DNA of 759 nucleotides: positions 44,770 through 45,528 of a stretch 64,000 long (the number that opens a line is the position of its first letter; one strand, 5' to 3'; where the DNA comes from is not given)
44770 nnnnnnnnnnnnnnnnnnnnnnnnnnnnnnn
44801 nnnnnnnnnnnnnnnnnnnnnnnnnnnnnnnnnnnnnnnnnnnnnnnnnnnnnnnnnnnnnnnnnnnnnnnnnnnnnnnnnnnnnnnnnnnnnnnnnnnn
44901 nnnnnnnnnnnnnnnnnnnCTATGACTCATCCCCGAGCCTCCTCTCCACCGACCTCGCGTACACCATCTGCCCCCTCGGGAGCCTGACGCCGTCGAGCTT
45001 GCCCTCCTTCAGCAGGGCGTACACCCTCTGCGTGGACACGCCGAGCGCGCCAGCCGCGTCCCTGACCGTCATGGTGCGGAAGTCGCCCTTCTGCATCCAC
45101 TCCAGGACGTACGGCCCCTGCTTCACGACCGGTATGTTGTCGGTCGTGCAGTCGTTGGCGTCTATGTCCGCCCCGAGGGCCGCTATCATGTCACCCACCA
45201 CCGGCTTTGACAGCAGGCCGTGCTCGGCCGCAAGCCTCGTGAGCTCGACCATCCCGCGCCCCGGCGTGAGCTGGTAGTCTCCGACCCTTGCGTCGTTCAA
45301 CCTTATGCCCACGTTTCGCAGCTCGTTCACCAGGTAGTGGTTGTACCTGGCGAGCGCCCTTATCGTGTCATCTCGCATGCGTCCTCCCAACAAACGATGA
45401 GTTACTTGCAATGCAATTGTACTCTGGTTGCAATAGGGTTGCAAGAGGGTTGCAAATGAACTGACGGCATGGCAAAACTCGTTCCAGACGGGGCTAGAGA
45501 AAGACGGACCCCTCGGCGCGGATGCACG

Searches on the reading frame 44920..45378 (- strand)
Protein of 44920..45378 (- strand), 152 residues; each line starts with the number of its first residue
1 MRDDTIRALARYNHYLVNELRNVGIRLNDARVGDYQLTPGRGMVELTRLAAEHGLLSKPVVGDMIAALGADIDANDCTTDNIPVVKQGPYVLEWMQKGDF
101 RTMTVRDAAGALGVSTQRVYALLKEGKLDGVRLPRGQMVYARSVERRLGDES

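Call 7: search_protein_families(library=pfam, proteins=[window:44920-45378:-], max_evalue=0.01)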
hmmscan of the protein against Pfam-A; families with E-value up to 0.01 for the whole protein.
window:44920-45378:- (152 aa): 2 families
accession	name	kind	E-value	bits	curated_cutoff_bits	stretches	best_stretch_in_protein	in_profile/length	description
PF12728.13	HTH_17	-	1.3e-05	25.8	27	1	103-143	2-41/51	Helix-turn-helix domain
PF21531.3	Rv2175c_wHTH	-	0.00023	21.5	27.1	1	99-132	12-45/57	DNA-binding protein Rv2175c, wHTH domain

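Call 8: search_protein_families(library=phrogs, proteins=[window:44920-45378:-], max_evalue=0.01)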
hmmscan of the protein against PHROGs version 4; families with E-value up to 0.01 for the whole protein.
window:44920-45378:- (152 aa): 5 families
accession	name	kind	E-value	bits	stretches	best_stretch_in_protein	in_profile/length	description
phrog_8245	-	moron, auxiliary metabolic gene and host takeover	0.0008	20.6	1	103-125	106-128/129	HicB-like antitoxin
phrog_5794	-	unknown function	0.0024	19.6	1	92-137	4-49/93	-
phrog_2907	-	integration and excision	0.0026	19.2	1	101-132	5-36/117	excisionase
phrog_1746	-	transcription regulation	0.0029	18.5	0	97-129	20-49/128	transcriptional repressor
phrog_25900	-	transcription regulation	0.0052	17.7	1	101-143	16-59/83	transcriptional regulator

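Call 12: find_related_loci(query=window:44920-45378:-, collection=viral_contigs, flank=3000)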
Query window:44920-45378:- (152 aa) in viral_contigs; peptide patterns used: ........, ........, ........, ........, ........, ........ (x = any residue, [..] = any of these).
5 stretches matched a pattern, but none encodes a relative of the query by tblastn (E <= 1e-3).

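Call 14: find_homologous_proteins(query=window:44920-45378:-)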
Query window:44920-45378:- (152 aa): 7 proteins with E <= 0.001 among 456 candidates.
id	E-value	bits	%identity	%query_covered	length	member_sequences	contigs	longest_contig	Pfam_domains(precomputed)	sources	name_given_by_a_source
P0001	6.4e-88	310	95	100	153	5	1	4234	-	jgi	jgi:hypothetical protein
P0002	1.0e-70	254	78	97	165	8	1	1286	PF12728.14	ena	-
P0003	1.9e-66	240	74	97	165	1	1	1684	PF12728.14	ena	-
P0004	6.7e-33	132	48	98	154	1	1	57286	PF12728.14,PF21531.4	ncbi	-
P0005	1.3e-32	131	50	97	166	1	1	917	PF12728.14,PF21531.4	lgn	-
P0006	5.5e-32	129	51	98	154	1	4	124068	PF12728.14,PF21531.4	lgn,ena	-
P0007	4.9e-27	113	46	97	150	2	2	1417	PF12728.14,PF21531.4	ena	-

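Call 17: find_encoding_contigs(protein=P0001, flank=4000, max_places=3)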
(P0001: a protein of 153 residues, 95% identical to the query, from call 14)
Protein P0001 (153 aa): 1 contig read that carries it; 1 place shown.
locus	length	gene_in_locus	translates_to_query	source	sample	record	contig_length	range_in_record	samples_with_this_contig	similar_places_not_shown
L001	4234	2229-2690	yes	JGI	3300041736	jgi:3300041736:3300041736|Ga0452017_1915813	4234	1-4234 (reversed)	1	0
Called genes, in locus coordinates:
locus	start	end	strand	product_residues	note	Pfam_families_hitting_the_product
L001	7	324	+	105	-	-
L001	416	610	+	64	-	-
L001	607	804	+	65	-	-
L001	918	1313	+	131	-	-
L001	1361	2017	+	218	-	-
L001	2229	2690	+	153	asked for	-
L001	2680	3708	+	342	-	PF26125:AcrVA2-like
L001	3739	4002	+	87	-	-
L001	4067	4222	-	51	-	-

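Call 18: find_encoding_contigs(protein=P0004, flank=4000, max_places=3)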
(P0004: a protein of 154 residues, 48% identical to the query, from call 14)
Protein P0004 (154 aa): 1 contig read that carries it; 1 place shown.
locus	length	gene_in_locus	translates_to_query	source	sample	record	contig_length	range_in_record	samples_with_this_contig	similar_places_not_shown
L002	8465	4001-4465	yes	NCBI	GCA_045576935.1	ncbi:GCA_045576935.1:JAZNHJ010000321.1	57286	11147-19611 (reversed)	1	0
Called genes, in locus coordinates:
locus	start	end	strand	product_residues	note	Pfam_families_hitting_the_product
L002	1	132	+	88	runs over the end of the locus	PF02604:PhdYeFM_antitox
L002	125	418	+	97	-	PF06769:YoeB_toxin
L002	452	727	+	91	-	-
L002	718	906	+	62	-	-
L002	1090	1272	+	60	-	-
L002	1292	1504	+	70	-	-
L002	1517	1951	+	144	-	-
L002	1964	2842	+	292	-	-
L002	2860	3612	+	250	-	PF10127:RlaP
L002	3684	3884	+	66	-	-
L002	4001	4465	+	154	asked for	PF21531:Rv2175c_wHTH (faint), PF12728:HTH_17 (weak)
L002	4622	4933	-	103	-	-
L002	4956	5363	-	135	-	-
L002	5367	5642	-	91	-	-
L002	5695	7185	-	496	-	PF05731:TROVE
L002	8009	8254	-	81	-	-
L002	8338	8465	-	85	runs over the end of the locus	-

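Call 19: find_encoding_contigs(protein=P0006, flank=4000, max_places=4)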
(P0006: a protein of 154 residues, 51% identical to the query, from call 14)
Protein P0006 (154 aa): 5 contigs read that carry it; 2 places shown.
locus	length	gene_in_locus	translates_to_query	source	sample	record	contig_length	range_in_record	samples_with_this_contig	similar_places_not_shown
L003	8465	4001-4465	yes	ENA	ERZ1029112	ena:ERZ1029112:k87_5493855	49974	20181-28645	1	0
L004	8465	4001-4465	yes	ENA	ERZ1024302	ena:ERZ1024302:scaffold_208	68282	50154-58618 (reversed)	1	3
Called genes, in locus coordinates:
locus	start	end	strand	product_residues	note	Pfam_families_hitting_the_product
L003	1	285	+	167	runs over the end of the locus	-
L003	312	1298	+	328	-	PF26125:AcrVA2-like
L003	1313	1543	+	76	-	-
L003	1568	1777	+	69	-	-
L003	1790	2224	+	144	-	-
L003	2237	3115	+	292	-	-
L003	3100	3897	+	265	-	PF10127:RlaP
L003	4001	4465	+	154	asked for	PF21531:Rv2175c_wHTH (faint), PF12728:HTH_17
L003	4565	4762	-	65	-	-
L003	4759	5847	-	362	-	PF01139:RtcB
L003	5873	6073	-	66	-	-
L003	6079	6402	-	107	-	-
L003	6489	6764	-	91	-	-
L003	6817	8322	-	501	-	PF05731:TROVE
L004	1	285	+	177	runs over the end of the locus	-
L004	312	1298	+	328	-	PF26125:AcrVA2-like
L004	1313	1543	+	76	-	-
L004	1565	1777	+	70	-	-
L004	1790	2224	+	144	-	-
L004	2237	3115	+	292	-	-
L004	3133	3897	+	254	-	PF10127:RlaP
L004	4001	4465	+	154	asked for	PF21531:Rv2175c_wHTH (faint), PF12728:HTH_17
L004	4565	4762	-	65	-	-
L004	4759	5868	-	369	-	PF01139:RtcB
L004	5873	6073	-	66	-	-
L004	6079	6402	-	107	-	-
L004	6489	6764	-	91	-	-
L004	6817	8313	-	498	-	PF05731:TROVE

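Call 24: find_encoding_contigs(protein=P0002, flank=2000, max_places=2)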
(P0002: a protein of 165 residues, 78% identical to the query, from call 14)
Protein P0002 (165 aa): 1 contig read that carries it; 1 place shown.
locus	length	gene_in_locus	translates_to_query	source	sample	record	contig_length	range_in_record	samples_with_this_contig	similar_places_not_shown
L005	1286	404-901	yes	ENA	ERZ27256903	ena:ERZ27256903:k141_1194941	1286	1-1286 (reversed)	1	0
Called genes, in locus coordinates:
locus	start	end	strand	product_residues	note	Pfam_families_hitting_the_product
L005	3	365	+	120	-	?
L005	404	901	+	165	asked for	PF12728:HTH_17 (weak)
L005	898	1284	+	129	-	?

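Call 25: find_encoding_contigs(protein=P0003, flank=2000, max_places=2)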
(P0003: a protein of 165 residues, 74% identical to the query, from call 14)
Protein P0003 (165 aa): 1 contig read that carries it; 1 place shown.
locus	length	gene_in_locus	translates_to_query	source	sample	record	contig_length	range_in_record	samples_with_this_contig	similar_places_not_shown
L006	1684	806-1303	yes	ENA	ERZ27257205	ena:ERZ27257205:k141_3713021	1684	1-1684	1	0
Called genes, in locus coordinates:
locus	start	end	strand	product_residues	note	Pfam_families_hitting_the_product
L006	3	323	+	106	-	?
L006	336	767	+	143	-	PF13560:HTH_31 (faint), PF01381:HTH_3 (weak)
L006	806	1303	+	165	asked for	PF12728:HTH_17 (weak)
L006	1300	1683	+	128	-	?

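Call 26: find_encoding_contigs(protein=P0005, flank=2000, max_places=2)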
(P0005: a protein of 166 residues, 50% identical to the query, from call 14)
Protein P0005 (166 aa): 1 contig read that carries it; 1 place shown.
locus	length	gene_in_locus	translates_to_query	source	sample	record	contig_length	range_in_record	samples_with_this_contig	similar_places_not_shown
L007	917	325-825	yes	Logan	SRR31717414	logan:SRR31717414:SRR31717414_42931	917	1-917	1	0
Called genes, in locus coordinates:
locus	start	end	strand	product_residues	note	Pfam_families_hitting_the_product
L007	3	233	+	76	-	?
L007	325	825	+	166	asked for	PF21531:Rv2175c_wHTH (weak), PF12728:HTH_17 (weak)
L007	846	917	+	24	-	?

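Call 27: find_encoding_contigs(protein=P0007, flank=2000, max_places=2)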
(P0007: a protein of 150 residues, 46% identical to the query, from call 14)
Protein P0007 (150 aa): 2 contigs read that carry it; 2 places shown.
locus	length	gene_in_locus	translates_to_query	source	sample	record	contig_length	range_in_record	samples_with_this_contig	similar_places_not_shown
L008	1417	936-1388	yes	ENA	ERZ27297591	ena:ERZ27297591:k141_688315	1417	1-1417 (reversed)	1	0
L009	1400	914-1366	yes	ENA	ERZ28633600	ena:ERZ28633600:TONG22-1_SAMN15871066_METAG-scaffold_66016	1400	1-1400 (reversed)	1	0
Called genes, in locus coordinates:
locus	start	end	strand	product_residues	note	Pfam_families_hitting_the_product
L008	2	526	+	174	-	?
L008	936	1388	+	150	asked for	PF21531:Rv2175c_wHTH (weak), PF12728:HTH_17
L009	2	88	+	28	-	?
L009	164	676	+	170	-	PF09195:Endonuc-BglII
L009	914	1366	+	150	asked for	PF21531:Rv2175c_wHTH (weak), PF12728:HTH_17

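Call 33: search_solved_structures(query=window:44920-45378:-, max_evalue=1, show_alignments=2)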
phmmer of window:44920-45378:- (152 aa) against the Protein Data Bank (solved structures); distinct sequences matched with E-value up to 1: 1.
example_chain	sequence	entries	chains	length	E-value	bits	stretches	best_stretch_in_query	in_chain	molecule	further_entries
30yx_G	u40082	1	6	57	0.21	14.9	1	6-43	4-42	tape measure protein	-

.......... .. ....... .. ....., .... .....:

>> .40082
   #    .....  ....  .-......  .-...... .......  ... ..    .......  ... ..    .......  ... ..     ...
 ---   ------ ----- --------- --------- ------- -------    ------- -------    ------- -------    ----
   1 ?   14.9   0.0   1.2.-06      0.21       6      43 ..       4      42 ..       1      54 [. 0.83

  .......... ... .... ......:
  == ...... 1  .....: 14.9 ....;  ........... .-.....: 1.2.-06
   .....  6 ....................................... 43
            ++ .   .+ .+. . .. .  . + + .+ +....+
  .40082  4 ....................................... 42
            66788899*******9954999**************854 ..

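Call 40: predict_structure(alignment_id=A1)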
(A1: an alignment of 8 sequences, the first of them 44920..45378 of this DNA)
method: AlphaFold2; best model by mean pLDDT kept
length: 152 residues; sequences in the alignment: 8
mean_pLDDT: 72.3   pTM: 0.59
mean pLDDT of the five models: 72.3, 69.2, 66.9, 65.6, 63.4
residues with pLDDT >= 90: 14; 70-90: 86; 50-70: 28; < 50: 24
segments of 3 or more residues with pLDDT < 50: 97-102, 136-152
pLDDT, mean of each block of 10 residues (from residue 1): 83 88 85 85 92 88 81 78 74 55 61 71 66 48 37 35
secondary structure, 60 per line:
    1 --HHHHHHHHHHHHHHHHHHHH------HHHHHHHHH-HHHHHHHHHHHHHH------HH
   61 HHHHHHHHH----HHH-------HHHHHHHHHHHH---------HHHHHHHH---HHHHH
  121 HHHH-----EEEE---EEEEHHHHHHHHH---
elements in order: H3-22 H29-37 H39-52 H59-69 H84-95 H105-112 H116-124 E130-133 E137-140 H141-149

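Call 44: find_related_loci(query=A1, collection=metagenome_contigs, flank=4000)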
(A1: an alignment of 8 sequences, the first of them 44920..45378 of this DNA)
Query A1 (152 aa) in metagenome_contigs; peptide patterns used: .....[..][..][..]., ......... (x = any residue, [..] = any of these).
82 stretches matched a pattern; 13 encode a relative of the query (tblastn E <= 1e-3); 13 distinct loci.
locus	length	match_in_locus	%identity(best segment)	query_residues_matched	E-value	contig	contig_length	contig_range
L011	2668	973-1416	78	1-148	6e-79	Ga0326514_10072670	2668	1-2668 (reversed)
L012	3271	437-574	54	103-147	5e-10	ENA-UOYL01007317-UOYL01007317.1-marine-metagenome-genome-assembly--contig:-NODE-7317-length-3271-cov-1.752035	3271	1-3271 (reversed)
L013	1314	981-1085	69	103-137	9e-10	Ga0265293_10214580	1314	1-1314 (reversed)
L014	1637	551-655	69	103-137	1e-9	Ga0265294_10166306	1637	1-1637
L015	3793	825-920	66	103-134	1e-9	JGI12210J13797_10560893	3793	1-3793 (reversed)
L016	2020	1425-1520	66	103-134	1e-9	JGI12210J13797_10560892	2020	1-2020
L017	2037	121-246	60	96-137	2e-9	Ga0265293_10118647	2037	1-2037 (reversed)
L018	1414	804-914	58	103-140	1e-8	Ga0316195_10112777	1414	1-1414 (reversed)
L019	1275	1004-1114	58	103-140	2e-7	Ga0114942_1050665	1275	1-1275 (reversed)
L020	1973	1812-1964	47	95-146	8e-7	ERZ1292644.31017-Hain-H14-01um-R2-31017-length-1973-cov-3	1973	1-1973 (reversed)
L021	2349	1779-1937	42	96-147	2e-5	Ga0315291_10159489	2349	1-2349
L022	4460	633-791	42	96-147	2e-5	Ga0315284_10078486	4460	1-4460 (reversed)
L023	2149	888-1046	42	96-147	2e-5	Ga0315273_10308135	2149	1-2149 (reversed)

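Call 45: find_related_loci(query=A1, collection=genome_contigs, flank=6000)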
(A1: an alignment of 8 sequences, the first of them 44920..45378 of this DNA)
Query A1 (152 aa) in genome_contigs; peptide patterns used: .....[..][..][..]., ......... (x = any residue, [..] = any of these).
21 stretches matched a pattern, but none encodes a relative of the query by tblastn (E <= 1e-3).

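Call 47: fold_search(model_id=the predicted structure, library=pdb)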
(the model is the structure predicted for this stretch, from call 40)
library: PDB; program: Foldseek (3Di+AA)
matches with E <= 10: 171; with E <= 0.001: 0
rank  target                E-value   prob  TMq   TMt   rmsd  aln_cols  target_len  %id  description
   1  9jhb_B                2.4e-01  0.99  0.51  0.65   3.2       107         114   17  Cryo-EM structure of RacrIC1-Cascade IC1-complex II (released 2026-03-18)
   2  4j2n_A                3.1e-01  0.96  0.21  0.55   6.6        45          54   38  Crystal Structure of mycobacteriophage Pukovnik Xis (released 2013-10-23)
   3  4j2n_C                4.9e-01  0.89  0.20  0.51   6.5        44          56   43  Crystal Structure of mycobacteriophage Pukovnik Xis (released 2013-10-23)
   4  8dfa_I                5.7e-01  0.93  0.49  0.20   3.8       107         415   17  type I-C Cascade bound to ssDNA target (released 2023-02-22)
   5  6amk_A                9.0e-01  0.75  0.20  0.54   8.6        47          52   28  Structure of Streptomyces venezuelae BldC-whiI opt complex (released 2018-03-28)
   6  7kha_K                1.1e+00  0.66  0.43  0.52   3.9       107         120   16  Cryo-EM Structure of the Desulfovibrio vulgaris Type I-C Apo Cascade (released 2020-11-11)
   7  6ama_A                1.2e+00  0.66  0.21  0.53   9.8        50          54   26  Structure of S. coelicolor/S. venezuelae BldC-smeA-ssfA complex to 3.09 Angstrom (released 2018-03-28)
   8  5i41                  1.3e+00  0.51  0.21  0.43  10.0        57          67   23  Structure of the apo RacA DNA binding domain (released 2016-05-04)
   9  6ama_H                1.3e+00  0.63  0.21  0.52   9.7        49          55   26  Structure of S. coelicolor/S. venezuelae BldC-smeA-ssfA complex to 3.09 Angstrom (released 2018-03-28)
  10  6amk_B                1.3e+00  0.60  0.20  0.55   8.4        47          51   28  Structure of Streptomyces venezuelae BldC-whiI opt complex (released 2018-03-28)
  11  3dp7_A                1.3e+00  0.18  0.20  0.10  12.4        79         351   23  CRYSTAL STRUCTURE OF SAM-dependent methyltransferase from Bacteroides vulgatus ATCC 8482 (released 2008-07-29)
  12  8g9s_K                1.6e+00  0.51  0.43  0.19   5.0       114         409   18  Exploiting Activation and Inactivation Mechanisms in Type I-C CRISPR-Cas3 for Genome Editing Applications (released 2024-03-06)
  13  9gs9_I                1.7e+00  0.44  0.19  0.08  10.3        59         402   24  Tn7016 PseCAST QCascade (released 2024-10-16)
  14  5i44_I                1.7e+00  0.38  0.20  0.42   9.5        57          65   23  Structure of RacA-DNA complex; P21 form (released 2016-05-04)
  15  1wi9_MODEL_1_A        1.8e+00  0.23  0.18  0.33   4.0        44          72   34  Solution structure of the PCI domain from mouse hypothetical protein AAH51541 (released 2004-11-28)
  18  6ama_Y                1.9e+00  0.47  0.20  0.50   9.2        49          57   24  Structure of S. coelicolor/S. venezuelae BldC-smeA-ssfA complex to 3.09 Angstrom (released 2018-03-28)
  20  6ama_B                2.0e+00  0.44  0.20  0.51   9.5        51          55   24  Structure of S. coelicolor/S. venezuelae BldC-smeA-ssfA complex to 3.09 Angstrom (released 2018-03-28)
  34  6ama_P                2.9e+00  0.38  0.21  0.51   9.6        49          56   26  Structure of S. coelicolor/S. venezuelae BldC-smeA-ssfA complex to 3.09 Angstrom (released 2018-03-28)
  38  4lhf                  3.3e+00  0.21  0.19  0.35   8.7        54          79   22  Crystal structure of a DNA binding protein from phage P2 (released 2014-03-05)
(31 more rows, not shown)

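Call 54: search_solved_structures(query=A1, max_evalue=10, show_alignments=3)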
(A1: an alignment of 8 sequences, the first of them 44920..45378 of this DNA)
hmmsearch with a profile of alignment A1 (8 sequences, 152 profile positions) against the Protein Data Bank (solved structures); distinct sequences matched with E-value up to 10: 4.
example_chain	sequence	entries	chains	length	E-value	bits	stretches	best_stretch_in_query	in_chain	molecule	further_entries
4j2n_A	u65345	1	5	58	0.00047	23.3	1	104-136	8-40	Gp37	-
30ga_I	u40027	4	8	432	0.22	14.6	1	102-131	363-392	TniQ.1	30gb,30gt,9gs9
6egc_A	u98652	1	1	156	0.77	12.9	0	6-23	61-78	SC_2L4HC2_23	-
8gqy_A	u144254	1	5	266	1.4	12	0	58-86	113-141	Motility protein A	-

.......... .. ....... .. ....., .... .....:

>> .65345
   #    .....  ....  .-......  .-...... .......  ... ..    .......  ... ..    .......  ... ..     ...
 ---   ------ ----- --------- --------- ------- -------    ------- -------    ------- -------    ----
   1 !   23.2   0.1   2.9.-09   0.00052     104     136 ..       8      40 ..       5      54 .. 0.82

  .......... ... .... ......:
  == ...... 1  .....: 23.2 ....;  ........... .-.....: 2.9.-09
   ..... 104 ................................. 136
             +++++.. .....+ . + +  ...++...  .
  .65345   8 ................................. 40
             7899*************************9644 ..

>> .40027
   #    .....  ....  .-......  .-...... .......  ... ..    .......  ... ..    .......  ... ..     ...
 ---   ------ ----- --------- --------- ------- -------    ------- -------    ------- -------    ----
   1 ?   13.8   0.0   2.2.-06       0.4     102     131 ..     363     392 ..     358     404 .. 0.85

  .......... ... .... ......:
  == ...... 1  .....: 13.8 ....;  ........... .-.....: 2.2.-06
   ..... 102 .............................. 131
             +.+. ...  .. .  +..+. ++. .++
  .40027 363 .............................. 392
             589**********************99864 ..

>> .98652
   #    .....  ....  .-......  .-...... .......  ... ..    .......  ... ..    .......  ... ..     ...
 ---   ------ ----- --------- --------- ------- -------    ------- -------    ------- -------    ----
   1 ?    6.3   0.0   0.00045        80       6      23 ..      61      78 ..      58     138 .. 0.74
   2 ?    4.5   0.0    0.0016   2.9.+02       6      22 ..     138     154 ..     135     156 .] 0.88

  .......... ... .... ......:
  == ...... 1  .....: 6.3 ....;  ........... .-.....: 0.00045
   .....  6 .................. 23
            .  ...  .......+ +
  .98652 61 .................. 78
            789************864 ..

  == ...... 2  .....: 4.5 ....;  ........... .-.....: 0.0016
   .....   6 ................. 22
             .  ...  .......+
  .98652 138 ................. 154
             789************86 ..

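Call 55: search_protein_families(library=ncbifam, proteins=[window:44920-45378:-], max_evalue=1)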
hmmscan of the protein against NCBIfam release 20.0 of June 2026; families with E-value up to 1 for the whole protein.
window:44920-45378:- (152 aa): 2 families
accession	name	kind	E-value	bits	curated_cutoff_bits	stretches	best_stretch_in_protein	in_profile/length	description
TIGR01764.1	excise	domain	1.3e-05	25.4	28.8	1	102-135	1-33/49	excisionase family DNA-binding protein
TIGR03300.1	assembly_YfgL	equivalog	0.064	11.9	285.2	1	93-145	168-219/377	outer membrane protein assembly factor BamB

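Call 66: fold_search(model_id=the predicted structure, library=viral)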
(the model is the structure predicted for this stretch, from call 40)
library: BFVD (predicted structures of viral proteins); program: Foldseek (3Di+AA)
matches with E <= 10: 383; with E <= 0.001: 1
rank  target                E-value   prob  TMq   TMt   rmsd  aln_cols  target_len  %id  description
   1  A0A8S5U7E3            3.3e-04  1.00  0.56  0.52   8.0       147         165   18  Helix-turn-helix XRE-family like protein [Myoviridae sp. ctsNY46]
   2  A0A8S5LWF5            1.9e-03  1.00  0.56  0.84   1.5        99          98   17  Uncharacterized protein [Siphoviridae sp. ct3pR10]
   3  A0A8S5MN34            1.9e-03  1.00  0.52  0.50   9.2       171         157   24  Helix-turn-helix domain protein [Myoviridae sp. ctI7W9]
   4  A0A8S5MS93            3.1e-03  1.00  0.54  0.74   2.3        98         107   19  Uncharacterized protein [Myoviridae sp. ctbWL16]
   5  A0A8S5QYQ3            5.8e-03  1.00  0.53  0.56   2.3        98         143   23  Uncharacterized protein [Siphoviridae sp. ct9lR64]
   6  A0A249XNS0            1.4e-01  0.95  0.21  0.51   9.1        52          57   35  Helix-turn-helix domain-containing protein [Brevibacterium phage LuckyBarnes]
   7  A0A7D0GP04            1.6e-01  0.30  0.25  0.21  14.2       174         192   16  (no name in the UniProt tables at hand)
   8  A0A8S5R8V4            1.7e-01  0.35  0.21  0.27  15.1       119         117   13  Helix-turn-helix domain protein [virus sp. ctLGd4]
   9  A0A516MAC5            1.8e-01  0.94  0.23  0.43   8.3        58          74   24  (no name in the UniProt tables at hand)
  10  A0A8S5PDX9            2.3e-01  0.95  0.20  0.43   9.0        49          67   24  Helix-turn-helix domain protein [Myoviridae sp. ctvns3]
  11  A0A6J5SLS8            2.9e-01  0.93  0.21  0.52   8.3        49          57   28  Helix-turn-helix domain containing protein [uncultured Caudovirales phage]
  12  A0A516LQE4            3.4e-01  0.92  0.21  0.43   9.0        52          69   27  (no name in the UniProt tables at hand)
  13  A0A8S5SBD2            3.8e-01  0.89  0.21  0.46   8.8        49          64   26  Helix-turn-helix domain protein [Siphoviridae sp. ct4Z13]
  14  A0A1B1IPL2            4.0e-01  0.89  0.21  0.44   9.4        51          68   22  (no name in the UniProt tables at hand)
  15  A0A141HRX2            4.5e-01  0.15  0.22  0.22  16.2       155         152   12  (no name in the UniProt tables at hand)
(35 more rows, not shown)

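Call 88: find_homologous_proteins(query=A4, max_evalue=0.00001)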
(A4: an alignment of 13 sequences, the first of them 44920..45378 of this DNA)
Query A4 (13 sequences) (152 aa, profile of the alignment): 12 proteins with E <= 0.00001 among 6304 candidates.
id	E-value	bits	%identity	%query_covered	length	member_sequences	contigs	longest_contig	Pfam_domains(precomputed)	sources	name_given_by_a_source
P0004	4.8e-65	236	48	98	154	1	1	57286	PF12728.14,PF21531.4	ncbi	-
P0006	6.9e-65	235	51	98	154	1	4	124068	PF12728.14,PF21531.4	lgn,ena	-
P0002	9.1e-64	232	78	97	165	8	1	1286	PF12728.14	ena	-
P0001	3.2e-63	230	95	100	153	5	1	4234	-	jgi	jgi:hypothetical protein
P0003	7.2e-63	229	74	97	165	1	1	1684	PF12728.14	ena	-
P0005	5.0e-61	223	50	97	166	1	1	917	PF12728.14,PF21531.4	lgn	-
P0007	7.1e-61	222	46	97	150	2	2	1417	PF12728.14,PF21531.4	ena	-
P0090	3.3e-47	178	20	61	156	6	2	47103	-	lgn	-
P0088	7.9e-44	167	30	78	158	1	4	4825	-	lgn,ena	-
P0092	1.4e-33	134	30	97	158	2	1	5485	-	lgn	-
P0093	1.3e-31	127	26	96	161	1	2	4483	-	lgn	-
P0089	3.7e-25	107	32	63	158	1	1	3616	-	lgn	-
